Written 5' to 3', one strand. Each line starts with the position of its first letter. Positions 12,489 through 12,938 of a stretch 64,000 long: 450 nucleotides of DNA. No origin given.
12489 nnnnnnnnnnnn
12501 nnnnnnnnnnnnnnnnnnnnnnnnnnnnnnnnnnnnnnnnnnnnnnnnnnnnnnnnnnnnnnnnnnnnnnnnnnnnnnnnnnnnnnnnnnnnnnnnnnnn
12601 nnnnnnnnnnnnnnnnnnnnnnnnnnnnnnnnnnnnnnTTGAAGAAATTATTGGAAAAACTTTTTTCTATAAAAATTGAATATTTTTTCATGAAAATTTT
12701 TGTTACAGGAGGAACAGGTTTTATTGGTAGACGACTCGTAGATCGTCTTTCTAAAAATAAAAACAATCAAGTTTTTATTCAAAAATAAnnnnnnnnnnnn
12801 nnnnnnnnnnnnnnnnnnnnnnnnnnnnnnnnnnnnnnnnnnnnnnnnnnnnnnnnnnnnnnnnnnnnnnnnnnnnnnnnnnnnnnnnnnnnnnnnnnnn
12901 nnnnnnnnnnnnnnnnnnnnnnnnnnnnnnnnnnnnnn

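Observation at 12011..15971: Accessory islet: graspetide-type ATP-grasp ligase divergently paired with a cytoplasmic S9 prolyl-oligopeptidase, inserted between two plsC paralogs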

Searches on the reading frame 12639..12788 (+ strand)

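Call 3: search_protein_families(library=pfam, proteins=[window:12639-12788:+], max_evalue=0.1)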
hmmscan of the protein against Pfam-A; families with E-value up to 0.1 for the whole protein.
window:12639-12788:+ (49 aa): 7 families
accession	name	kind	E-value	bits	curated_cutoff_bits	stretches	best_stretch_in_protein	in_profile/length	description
PF01370.27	Epimerase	-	5.8e-05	23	20.9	1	20-43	1-24/240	NAD dependent epimerase/dehydratase family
PF01073.25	3Beta_HSD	-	0.0017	17.9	22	1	22-43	2-24/280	3-beta hydroxysteroid dehydrogenase/isomerase family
PF07993.18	NAD_binding_4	-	0.0026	17.4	20.1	1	22-46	1-27/258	Male sterility protein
PF02719.21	Polysacc_synt_2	-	0.0071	16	20.2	1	20-47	1-28/293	Polysaccharide biosynthesis protein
PF16363.11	GDP_Man_Dehyd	-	0.0091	15.9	27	1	21-45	1-25/332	GDP-mannose 4,6 dehydratase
PF05368.20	NmrA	-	0.058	13.4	27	1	19-48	4-32/298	NmrA-like family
PF04321.23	RmlD_sub_bind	-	0.076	12.5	27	1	18-42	1-25/287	RmlD substrate binding domain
